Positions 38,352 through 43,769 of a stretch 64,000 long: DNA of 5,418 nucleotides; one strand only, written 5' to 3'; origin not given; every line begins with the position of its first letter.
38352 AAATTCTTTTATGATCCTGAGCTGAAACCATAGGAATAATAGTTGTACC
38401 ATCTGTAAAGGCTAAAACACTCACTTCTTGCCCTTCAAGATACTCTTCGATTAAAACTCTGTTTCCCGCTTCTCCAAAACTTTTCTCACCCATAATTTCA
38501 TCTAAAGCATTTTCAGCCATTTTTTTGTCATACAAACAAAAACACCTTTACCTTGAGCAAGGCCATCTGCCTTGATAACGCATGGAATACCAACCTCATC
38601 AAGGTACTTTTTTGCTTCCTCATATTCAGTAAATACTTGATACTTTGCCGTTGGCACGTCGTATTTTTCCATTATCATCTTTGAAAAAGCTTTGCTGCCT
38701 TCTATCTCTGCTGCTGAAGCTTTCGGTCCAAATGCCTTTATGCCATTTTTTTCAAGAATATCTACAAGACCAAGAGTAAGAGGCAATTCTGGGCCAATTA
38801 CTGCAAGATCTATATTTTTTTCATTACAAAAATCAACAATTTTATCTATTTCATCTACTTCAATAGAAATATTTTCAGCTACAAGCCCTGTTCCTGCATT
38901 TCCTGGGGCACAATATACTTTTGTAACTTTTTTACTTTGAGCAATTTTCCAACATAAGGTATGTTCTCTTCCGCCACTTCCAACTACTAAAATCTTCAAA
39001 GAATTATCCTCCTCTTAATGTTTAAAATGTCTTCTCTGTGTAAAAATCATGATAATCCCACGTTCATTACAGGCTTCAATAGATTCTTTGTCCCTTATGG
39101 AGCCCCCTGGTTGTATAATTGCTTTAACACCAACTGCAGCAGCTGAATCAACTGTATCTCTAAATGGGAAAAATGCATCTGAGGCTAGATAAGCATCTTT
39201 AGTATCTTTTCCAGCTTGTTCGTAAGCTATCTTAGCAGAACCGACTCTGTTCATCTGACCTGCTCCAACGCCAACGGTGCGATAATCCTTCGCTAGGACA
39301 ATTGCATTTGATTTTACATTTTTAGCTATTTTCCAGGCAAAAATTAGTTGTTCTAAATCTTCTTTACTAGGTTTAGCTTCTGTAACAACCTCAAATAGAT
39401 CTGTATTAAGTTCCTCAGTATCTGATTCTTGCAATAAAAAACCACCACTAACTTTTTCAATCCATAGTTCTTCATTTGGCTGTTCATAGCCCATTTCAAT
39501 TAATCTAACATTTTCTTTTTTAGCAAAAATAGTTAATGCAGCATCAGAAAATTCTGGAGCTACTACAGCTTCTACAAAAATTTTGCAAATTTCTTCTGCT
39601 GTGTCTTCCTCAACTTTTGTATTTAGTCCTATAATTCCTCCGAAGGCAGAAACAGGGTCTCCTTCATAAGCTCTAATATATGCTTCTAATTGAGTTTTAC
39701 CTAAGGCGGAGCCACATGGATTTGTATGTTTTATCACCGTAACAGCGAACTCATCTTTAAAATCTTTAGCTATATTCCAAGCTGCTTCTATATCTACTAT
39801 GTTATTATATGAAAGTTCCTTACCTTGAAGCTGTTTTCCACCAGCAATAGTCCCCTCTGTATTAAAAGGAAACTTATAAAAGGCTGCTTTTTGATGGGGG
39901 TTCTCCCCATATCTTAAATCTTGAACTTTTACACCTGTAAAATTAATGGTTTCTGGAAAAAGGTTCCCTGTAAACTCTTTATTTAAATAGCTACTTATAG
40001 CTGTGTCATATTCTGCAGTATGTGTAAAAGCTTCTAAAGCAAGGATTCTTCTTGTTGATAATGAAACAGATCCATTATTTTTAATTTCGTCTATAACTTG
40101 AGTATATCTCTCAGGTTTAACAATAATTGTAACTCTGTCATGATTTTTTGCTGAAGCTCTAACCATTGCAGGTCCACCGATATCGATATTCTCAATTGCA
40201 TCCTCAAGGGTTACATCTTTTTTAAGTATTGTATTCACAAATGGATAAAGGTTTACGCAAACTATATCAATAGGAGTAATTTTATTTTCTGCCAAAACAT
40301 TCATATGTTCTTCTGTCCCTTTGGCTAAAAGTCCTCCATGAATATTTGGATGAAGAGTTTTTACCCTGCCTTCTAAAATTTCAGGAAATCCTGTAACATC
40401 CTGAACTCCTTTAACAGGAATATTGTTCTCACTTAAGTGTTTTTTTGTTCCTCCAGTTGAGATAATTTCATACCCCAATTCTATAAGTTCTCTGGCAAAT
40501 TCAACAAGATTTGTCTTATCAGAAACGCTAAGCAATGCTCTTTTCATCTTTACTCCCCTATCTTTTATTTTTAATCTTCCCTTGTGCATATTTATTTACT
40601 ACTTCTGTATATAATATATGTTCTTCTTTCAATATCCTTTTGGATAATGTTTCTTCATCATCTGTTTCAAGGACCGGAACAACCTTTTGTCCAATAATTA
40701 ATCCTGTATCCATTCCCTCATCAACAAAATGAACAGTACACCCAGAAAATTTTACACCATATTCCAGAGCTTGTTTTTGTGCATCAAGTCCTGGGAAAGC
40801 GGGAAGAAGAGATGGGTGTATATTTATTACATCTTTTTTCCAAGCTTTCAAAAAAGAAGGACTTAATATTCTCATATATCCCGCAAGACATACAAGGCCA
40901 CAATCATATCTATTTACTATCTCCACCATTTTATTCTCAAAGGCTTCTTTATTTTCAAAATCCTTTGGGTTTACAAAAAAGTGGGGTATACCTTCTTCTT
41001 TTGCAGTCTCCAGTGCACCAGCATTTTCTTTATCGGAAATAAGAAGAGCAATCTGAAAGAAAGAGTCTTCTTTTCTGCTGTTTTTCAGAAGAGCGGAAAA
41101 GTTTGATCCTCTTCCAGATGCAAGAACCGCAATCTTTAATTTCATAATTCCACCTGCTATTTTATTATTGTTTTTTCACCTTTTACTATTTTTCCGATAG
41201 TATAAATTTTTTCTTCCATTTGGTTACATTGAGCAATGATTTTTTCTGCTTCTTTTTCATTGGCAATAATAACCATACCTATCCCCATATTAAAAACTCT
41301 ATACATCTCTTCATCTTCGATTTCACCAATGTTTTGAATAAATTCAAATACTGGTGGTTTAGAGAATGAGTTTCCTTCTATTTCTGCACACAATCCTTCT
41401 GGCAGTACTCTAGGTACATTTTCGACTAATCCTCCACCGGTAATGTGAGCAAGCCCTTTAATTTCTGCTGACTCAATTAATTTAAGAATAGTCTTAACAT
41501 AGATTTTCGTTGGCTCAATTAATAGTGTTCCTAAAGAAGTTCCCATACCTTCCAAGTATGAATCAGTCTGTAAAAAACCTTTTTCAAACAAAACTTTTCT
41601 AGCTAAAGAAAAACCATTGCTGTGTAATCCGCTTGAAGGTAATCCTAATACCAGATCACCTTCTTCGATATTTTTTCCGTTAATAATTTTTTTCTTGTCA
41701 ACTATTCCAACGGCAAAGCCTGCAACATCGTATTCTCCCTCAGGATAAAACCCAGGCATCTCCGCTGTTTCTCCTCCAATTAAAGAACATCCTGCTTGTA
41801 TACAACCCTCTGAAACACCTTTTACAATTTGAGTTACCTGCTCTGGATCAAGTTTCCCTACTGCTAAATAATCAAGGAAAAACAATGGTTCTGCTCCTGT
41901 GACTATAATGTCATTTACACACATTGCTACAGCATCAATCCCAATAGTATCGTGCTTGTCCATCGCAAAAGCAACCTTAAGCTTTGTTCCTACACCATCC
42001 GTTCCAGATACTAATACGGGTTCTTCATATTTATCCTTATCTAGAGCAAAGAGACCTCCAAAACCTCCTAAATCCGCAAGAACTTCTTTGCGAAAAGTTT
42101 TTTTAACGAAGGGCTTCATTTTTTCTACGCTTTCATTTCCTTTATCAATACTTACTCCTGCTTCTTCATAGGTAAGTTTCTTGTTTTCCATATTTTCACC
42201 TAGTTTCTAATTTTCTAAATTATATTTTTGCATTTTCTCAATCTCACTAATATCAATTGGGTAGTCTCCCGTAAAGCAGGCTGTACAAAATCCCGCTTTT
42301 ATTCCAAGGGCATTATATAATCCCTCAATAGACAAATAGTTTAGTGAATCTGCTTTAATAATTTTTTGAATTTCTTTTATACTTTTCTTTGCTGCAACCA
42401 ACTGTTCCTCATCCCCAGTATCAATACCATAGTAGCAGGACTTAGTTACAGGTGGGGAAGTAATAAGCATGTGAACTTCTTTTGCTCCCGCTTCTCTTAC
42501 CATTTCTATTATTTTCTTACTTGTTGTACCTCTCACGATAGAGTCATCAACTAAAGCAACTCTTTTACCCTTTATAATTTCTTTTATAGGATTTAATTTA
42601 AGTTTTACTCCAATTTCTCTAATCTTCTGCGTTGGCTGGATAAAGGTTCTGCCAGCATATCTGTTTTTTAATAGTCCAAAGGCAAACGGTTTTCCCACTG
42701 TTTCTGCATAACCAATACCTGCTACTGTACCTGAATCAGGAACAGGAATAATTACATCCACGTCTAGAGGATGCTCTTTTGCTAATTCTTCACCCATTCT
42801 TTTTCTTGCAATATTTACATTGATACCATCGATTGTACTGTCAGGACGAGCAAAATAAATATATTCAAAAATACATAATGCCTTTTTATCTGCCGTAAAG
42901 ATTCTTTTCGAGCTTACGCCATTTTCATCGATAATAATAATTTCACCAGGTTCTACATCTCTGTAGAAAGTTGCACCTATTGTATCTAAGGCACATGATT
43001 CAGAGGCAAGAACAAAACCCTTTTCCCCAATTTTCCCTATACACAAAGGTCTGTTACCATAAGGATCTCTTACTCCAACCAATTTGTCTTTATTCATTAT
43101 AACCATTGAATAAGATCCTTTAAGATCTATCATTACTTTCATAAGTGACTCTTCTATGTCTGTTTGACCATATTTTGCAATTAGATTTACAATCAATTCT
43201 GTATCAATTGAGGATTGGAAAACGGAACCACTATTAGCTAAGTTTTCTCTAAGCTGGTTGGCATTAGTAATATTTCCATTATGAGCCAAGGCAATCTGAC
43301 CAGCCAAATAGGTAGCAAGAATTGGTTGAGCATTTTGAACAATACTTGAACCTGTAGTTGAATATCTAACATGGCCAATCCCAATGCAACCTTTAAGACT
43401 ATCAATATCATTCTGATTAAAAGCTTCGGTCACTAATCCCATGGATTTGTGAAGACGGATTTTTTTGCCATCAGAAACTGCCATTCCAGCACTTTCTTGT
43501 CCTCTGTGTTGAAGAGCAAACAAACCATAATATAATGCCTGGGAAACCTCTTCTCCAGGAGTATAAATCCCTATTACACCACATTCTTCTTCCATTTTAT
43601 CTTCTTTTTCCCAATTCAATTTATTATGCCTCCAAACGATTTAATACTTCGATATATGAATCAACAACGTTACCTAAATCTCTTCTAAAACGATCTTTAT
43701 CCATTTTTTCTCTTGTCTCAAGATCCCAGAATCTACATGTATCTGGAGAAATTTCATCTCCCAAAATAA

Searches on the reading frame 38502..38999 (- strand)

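Call 69: search_protein_families(library=pfam, proteins=[window:38502-38999:-], max_evalue=0.000001)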
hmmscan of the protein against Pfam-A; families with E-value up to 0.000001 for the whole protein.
window:38502-38999:- (165 aa): 2 families
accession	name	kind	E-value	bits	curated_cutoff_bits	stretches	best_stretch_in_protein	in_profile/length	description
PF02844.21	GARS_N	-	7e-40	136.3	29.5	1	1-100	1-100/100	Phosphoribosylglycinamide synthetase, N domain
PF01071.24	GARS_A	-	5.8e-18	65.9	27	1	101-160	1-61/194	Phosphoribosylglycinamide synthetase, ATP-grasp (A) domain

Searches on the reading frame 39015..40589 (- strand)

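Call 70: search_protein_families(library=pfam, proteins=[window:39015-40589:-], max_evalue=0.000001)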
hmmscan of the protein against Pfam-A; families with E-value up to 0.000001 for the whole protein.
window:39015-40589:- (524 aa): 2 families
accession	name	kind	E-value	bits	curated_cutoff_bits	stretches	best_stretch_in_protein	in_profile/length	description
PF01808.24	AICARFT_IMPCHas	-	3.4e-123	411.5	25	1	146-458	1-311/311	AICARFT/IMPCHase bienzyme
PF02142.27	MGS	-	1e-24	86.9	24.1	1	28-140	2-93/94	MGS-like domain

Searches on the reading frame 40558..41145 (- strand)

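Call 70: search_protein_families(library=pfam, proteins=[window:40558-41145:-], max_evalue=0.000001)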
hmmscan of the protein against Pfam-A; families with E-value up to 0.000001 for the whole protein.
window:40558-41145:- (195 aa): 1 family
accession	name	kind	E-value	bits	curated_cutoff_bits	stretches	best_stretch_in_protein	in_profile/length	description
PF00551.24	Formyl_trans_N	-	2.4e-58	197.3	26.1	1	4-183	2-181/181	Formyl transferase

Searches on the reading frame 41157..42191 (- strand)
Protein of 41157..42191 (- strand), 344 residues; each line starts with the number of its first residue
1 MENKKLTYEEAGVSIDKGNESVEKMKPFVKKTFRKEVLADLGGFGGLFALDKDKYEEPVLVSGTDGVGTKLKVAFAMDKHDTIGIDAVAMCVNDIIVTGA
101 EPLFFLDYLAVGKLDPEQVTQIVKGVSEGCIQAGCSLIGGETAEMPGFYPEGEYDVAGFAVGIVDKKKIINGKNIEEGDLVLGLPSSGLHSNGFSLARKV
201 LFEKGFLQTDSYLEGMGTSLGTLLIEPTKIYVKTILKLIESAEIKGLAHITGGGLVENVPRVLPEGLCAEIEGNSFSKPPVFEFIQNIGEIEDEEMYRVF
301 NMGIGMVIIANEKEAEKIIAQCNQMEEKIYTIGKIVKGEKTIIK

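Call 70: search_protein_families(library=pfam, proteins=[window:41157-42191:-], max_evalue=0.000001)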
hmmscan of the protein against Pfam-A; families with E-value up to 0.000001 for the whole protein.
window:41157-42191:- (344 aa): 2 families
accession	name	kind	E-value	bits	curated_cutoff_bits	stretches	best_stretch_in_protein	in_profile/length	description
PF02769.27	AIRS_C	-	1.6e-34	119.8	23.1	1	176-341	1-151/156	AIR synthase related protein, C-terminal domain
PF00586.29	AIRS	-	9.7e-28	97.3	24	1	59-164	14-112/112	AIR synthase related protein, N-terminal domain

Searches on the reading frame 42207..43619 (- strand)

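Call 70: search_protein_families(library=pfam, proteins=[window:42207-43619:-], max_evalue=0.000001)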
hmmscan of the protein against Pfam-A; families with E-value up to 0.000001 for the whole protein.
window:42207-43619:- (470 aa): 3 families
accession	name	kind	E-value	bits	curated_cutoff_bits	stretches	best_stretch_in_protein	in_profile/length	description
PF13522.11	GATase_6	-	6.6e-22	78.4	27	1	76-207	9-130/130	Glutamine amidotransferase domain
PF13537.11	GATase_7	-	2.6e-20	73.1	25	1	92-211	8-121/123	Glutamine amidotransferase domain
PF00156.33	Pribosyltran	-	1.1e-08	35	26.3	1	277-384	16-120/158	Phosphoribosyl transferase domain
